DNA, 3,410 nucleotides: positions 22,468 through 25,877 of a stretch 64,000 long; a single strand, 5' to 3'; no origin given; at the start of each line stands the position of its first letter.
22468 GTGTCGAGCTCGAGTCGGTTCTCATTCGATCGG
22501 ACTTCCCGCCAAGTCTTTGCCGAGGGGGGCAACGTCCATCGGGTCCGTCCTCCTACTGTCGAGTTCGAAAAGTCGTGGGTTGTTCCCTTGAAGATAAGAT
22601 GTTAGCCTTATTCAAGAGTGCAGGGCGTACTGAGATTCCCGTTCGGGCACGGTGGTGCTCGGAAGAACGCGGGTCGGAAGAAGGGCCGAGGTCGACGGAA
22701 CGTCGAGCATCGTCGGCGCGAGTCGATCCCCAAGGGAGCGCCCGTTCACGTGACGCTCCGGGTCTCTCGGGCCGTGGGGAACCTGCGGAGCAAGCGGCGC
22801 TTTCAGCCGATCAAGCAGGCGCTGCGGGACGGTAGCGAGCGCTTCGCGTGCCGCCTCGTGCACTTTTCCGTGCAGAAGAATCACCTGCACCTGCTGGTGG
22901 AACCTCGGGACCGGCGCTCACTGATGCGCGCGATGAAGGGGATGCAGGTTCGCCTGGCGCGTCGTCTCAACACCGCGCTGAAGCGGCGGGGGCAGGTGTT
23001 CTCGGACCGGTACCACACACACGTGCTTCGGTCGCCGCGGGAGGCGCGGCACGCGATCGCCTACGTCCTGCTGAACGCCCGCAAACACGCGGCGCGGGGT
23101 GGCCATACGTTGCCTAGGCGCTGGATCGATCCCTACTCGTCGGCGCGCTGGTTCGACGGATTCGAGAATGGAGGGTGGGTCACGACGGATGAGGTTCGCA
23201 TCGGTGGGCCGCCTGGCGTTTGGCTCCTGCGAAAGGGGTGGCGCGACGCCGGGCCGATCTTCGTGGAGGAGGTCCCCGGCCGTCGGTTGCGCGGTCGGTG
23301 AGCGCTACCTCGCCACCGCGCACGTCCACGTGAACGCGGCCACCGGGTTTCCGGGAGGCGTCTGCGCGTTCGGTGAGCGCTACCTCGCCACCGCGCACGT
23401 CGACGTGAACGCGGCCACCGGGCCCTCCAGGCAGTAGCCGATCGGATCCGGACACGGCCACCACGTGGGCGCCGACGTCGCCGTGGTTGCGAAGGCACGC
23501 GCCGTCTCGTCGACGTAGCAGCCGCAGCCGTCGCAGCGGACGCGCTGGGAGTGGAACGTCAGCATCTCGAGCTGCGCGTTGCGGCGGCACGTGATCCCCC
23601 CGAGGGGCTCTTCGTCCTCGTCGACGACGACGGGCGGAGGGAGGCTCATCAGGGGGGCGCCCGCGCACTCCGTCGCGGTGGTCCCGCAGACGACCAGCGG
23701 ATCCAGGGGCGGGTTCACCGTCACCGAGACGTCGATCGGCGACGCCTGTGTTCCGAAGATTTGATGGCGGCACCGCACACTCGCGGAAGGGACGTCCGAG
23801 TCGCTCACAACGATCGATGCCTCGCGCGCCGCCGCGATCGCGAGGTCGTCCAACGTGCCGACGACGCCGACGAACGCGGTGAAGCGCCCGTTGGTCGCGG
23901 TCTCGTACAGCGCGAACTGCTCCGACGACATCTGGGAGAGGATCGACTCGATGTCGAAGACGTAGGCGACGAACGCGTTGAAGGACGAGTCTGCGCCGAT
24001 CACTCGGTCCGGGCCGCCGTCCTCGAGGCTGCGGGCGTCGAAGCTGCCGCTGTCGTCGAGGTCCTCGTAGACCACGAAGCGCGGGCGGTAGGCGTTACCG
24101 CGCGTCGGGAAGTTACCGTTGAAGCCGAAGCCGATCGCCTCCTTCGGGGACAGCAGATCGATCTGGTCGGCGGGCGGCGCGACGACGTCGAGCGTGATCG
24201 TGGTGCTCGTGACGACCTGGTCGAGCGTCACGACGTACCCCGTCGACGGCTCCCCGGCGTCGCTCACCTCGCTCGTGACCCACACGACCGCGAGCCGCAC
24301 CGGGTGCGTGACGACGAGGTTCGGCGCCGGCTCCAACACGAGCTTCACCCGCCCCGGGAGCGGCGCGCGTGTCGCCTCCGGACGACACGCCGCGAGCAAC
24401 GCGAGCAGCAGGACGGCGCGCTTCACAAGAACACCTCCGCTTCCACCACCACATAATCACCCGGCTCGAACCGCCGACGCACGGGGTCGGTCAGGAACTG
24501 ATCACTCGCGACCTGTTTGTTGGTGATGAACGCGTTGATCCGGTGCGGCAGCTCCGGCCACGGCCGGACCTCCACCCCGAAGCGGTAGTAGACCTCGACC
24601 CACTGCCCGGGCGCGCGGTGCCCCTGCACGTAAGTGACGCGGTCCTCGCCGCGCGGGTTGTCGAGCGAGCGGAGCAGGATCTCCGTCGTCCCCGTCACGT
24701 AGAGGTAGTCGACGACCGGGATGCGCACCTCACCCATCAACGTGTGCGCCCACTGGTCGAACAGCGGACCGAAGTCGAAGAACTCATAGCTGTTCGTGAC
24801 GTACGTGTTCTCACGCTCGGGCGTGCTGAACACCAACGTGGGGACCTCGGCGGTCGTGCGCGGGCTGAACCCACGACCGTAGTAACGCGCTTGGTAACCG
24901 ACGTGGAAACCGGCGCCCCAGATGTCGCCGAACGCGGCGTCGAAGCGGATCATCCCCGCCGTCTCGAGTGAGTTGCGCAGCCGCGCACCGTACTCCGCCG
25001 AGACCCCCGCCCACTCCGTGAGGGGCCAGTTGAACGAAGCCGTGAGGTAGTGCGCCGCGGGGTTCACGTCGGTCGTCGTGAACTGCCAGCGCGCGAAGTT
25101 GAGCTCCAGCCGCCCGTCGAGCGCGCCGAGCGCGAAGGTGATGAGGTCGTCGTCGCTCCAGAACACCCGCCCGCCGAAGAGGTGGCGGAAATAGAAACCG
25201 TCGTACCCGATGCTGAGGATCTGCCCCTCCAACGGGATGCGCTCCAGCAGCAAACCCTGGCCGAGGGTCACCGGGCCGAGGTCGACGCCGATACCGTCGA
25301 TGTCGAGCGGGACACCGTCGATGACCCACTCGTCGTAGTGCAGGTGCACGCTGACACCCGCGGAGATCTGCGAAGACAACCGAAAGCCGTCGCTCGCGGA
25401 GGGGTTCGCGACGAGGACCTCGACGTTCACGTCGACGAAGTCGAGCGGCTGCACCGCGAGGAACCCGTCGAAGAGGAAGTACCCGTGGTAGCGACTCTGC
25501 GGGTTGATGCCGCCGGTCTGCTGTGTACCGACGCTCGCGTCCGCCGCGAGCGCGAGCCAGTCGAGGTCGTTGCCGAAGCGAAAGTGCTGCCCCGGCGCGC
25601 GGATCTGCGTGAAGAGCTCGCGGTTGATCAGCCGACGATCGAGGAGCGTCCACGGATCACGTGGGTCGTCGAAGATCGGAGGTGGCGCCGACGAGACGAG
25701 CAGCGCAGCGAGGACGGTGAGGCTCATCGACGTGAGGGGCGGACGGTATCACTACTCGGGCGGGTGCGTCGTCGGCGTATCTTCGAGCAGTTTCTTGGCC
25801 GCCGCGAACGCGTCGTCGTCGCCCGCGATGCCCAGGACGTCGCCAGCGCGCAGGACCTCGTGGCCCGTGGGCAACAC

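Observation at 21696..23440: RAYT (REP-associated tyrosine transposase) gene bracketed by tandem repeats: 2 x 232 bp upstream and 2 x 52 bp palindromic units downstream that span two stop codons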

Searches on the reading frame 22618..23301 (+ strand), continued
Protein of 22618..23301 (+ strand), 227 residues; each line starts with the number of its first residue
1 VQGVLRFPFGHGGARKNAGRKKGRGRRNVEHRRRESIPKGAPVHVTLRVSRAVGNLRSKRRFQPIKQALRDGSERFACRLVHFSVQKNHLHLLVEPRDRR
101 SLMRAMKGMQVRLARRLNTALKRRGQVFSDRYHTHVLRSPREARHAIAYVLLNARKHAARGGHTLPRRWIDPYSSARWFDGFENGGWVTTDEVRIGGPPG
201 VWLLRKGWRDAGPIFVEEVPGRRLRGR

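Call 71: fold_search(model_id=the predicted structure, library=pdb)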
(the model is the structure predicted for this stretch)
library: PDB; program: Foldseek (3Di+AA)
matches with E <= 10: 1298; with E <= 0.001: 29
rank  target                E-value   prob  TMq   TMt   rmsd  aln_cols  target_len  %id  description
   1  4er8_A                8.3e-06  1.00  0.45  0.60   3.5       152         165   17  Structure of the REP associates tyrosine transposase bound to a REP hairpin (released 2012-08-15)
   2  2xm3_A                1.9e-05  1.00  0.39  0.68   2.3       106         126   18  Deinococcus radiodurans ISDra2 Transposase Left end DNA complex (released 2010-10-13)
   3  2f4f_A                3.4e-05  1.00  0.38  0.62   2.7       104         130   16  Crystal structure of IS200 transposase (released 2005-12-13)
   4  2xo6_D                1.1e-04  1.00  0.39  0.66   2.4       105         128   20  DEINOCOCCUS RADIODURANS ISDRA2 TRANSPOSASE Y132F MUTANT COMPLEXED WITH LEFT END RECOGNITION AND CLEAVAGE SITE (released 2010-10-13)
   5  2vjv_A                1.2e-04  1.00  0.38  0.65   2.5       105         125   12  Crystal structure of the IS608 transposase in complex with left end 26-mer DNA hairpin and a 6-mer DNA representing th (released 2008-02-19)
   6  2xo6_A                1.3e-04  1.00  0.39  0.64   4.0       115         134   17  DEINOCOCCUS RADIODURANS ISDRA2 TRANSPOSASE Y132F MUTANT COMPLEXED WITH LEFT END RECOGNITION AND CLEAVAGE SITE (released 2010-10-13)
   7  2xma_A                1.6e-04  1.00  0.39  0.61   2.3       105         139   18  DEINOCOCCUS RADIODURANS ISDRA2 TRANSPOSASE RIGHT END DNA COMPLEX (released 2010-10-13)
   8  2vic_A                1.7e-04  1.00  0.37  0.54   2.7       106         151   13  CRYSTAL STRUCTURE OF THE ISHP608 TRANSPOSASE IN COMPLEX with Left end 26- mer DNA and manganese (released 2008-02-19)
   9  2ec2_E                1.8e-04  1.00  0.37  0.62   2.6       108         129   18  Crystal structure of transposase from Sulfolobus tokodaii (released 2007-02-27)
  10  2vih_B                2.0e-04  1.00  0.37  0.61   2.9       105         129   13  CRYSTAL STRUCTURE OF THE IS608 TRANSPOSASE IN COMPLEX WITH Left END 26-MER DNA (released 2008-02-19)
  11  2xm3_C                2.1e-04  1.00  0.39  0.66   2.3       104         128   18  Deinococcus radiodurans ISDra2 Transposase Left end DNA complex (released 2010-10-13)
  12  2vju_B                2.1e-04  1.00  0.36  0.58   2.9       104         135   12  Crystal structure of the IS608 transposase in complex with the complete Right end 35-mer DNA and manganese (released 2008-02-19)
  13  2a6o_A                2.3e-04  1.00  0.38  0.55   2.5       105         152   12  Crystal Structure of the ISHp608 Transposase in Complex with Stem-loop DNA (released 2005-10-25)
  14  2a6m_B                2.6e-04  1.00  0.37  0.53   3.3       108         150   13  Crystal Structure of the ISHp608 Transposase (released 2005-10-25)
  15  2vhg_B                2.6e-04  1.00  0.39  0.66  12.3       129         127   12  Crystal Structure of the ISHp608 Transposase in Complex with Right End 31-mer DNA (released 2008-02-19)
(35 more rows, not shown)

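Call 74: find_encoding_contigs(protein=P0135, flank=5000, max_places=4)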
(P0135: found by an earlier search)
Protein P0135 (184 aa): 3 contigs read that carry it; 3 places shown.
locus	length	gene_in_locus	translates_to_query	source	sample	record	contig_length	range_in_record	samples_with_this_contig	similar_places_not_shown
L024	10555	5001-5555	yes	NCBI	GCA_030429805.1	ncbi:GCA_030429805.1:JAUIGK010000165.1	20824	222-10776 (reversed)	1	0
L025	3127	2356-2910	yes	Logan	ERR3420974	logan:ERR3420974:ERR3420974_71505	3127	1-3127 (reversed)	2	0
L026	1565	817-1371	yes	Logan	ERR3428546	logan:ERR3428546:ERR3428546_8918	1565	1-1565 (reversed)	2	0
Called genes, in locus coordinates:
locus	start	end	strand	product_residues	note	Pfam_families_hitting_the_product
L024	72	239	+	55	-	-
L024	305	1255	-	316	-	PF01012:ETF, PF00766:ETF_alpha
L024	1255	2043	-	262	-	PF01012:ETF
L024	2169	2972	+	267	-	PF10609:ParA, PF00142:Fer4_NifH (weak), PF01656:CbiA, PF02374:ArsA_ATPase (weak), PF06564:CBP_BcsQ, PF09140:MipZ (weak), PF13614:AAA_31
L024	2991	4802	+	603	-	PF02463:SMC_N (faint), PF13304:AAA_21, PF13175:AAA_15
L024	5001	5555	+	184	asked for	PF01797:Y1_Tnp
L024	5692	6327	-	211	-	-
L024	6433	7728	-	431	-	-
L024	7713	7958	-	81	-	-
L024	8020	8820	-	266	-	PF02517:Rce1-like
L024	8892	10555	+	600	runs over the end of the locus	-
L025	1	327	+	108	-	?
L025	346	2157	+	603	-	PF02463:SMC_N (faint), PF13304:AAA_21, PF13175:AAA_15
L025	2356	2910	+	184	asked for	PF01797:Y1_Tnp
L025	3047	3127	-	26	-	?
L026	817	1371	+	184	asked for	PF01797:Y1_Tnp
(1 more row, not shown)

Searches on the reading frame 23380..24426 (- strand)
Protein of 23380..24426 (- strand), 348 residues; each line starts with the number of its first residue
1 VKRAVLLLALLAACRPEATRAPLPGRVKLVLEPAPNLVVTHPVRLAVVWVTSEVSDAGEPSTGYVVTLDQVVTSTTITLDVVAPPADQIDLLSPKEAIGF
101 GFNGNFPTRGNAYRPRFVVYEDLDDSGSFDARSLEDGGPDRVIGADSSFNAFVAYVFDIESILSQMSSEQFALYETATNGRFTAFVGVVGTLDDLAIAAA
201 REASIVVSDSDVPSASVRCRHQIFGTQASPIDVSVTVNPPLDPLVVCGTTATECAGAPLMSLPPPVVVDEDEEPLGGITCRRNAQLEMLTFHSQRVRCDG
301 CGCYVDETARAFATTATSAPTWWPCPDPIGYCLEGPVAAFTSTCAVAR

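Call 3: search_protein_families(library=pfam, proteins=[window:23380-24426:-], max_evalue=0.1)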
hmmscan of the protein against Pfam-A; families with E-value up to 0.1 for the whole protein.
window:23380-24426:- (348 aa): 0 families

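Call 45: find_homologous_proteins(query=window:23380-24426:-)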
Query window:23380-24426:- (348 aa): 4 proteins with E <= 0.001 among 8000 candidates.
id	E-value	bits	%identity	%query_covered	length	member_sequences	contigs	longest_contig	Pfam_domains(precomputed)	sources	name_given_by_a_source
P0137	3.1e-229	778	100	100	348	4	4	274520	-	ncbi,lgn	ncbi:MAG: hypothetical protein RMA76_32255 [Deltaproteobacteria bacterium]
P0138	1.9e-141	489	65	97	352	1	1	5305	-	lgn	-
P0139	2.7e-139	482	63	100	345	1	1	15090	-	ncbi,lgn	-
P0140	2.4e-73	265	51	68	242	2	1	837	-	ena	-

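Call 47: find_encoding_contigs(protein=P0139, flank=8000, max_places=3)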
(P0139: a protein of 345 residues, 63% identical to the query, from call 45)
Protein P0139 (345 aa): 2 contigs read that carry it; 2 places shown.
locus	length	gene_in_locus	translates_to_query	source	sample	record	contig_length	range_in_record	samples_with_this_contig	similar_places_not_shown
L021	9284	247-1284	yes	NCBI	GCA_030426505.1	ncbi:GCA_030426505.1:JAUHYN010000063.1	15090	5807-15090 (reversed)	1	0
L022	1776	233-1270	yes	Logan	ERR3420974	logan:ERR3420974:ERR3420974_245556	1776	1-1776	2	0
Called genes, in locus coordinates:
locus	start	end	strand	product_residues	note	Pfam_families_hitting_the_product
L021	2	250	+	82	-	?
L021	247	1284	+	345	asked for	-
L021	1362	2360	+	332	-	-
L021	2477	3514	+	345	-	PF00135:COesterase, PF20434:BD-FAE, PF07859:Abhydrolase_3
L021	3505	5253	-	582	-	PF05708:Peptidase_C92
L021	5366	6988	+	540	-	-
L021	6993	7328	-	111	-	-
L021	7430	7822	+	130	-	-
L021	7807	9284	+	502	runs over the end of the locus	PF00732:GMC_oxred_N, PF00890:FAD_binding_2 (faint), PF12831:FAD_oxidored (weak), PF05199:GMC_oxred_C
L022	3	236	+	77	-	?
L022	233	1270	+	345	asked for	-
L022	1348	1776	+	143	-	?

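Call 48: list_cluster_members(proteins=[P0137, P0138])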
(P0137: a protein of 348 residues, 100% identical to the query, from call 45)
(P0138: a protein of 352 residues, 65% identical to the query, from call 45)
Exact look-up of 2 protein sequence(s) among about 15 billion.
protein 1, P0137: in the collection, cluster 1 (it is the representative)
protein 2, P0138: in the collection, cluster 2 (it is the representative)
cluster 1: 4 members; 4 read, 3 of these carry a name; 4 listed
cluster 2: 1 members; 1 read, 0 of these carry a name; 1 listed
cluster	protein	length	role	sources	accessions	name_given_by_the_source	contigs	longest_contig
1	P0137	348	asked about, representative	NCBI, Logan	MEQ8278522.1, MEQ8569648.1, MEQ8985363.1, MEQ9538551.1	MAG: hypothetical protein RMA76_32255 [Deltaproteobacteria bacterium]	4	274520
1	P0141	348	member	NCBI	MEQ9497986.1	MAG: hypothetical protein RIT81_14040 [Deltaproteobacteria bacterium]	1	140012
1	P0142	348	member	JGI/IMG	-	hypothetical protein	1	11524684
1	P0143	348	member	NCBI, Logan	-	-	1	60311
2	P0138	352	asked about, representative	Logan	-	-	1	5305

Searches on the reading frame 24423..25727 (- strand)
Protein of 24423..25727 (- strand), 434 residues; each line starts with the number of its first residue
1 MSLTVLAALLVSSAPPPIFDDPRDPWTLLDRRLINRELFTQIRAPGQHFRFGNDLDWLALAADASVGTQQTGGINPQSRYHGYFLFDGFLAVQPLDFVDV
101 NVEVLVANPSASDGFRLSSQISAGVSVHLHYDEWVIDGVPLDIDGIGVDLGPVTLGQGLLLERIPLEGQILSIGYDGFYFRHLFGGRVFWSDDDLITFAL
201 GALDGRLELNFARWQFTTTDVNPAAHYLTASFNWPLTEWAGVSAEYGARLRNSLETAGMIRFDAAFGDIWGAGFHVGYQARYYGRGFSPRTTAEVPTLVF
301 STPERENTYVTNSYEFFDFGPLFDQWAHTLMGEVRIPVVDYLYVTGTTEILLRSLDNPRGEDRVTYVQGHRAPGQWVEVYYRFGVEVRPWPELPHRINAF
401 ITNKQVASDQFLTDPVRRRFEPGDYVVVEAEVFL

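Call 20: find_encoding_contigs(protein=window:24423-25727:-, flank=10000, max_places=6)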
Protein window:24423-25727:- (434 aa): 11 contigs read that carry it; 6 places shown.
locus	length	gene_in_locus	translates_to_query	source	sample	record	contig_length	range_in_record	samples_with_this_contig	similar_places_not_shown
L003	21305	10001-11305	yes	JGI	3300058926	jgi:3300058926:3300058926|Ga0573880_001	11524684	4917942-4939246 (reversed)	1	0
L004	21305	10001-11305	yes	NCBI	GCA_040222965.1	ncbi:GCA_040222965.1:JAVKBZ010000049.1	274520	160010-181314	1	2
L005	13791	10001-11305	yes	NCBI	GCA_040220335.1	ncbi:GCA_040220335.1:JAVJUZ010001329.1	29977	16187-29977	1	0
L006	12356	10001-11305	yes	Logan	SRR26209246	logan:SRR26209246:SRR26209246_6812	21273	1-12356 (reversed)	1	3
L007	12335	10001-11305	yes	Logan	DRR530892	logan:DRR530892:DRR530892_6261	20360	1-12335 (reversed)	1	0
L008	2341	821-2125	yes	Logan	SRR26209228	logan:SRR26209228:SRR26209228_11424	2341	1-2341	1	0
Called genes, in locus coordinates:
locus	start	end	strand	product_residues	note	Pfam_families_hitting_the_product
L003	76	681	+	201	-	-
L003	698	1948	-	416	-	PF07394:DUF1501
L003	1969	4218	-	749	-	PF07583:PSCyt2 (weak), PF07627:PSCyt3 (weak)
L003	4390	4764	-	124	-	PF07883:Cupin_2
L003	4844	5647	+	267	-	PF20240:DUF6597, PF12833:HTH_18, PF00165:HTH_AraC (weak)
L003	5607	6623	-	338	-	-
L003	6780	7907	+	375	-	PF00753:Lactamase_B (weak), PF13483:Lactamase_B_3, PF12706:Lactamase_B_2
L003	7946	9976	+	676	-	PF00999:Na_H_Exchanger, PF02080:TrkA_C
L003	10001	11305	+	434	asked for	-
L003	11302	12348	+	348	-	-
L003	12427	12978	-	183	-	PF01797:Y1_Tnp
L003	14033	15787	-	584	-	PF05708:Peptidase_C92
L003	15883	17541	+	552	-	-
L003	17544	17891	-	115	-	-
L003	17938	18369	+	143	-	-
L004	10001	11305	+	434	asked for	-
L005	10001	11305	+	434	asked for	-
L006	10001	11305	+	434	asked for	-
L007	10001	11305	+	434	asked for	-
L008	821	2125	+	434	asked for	-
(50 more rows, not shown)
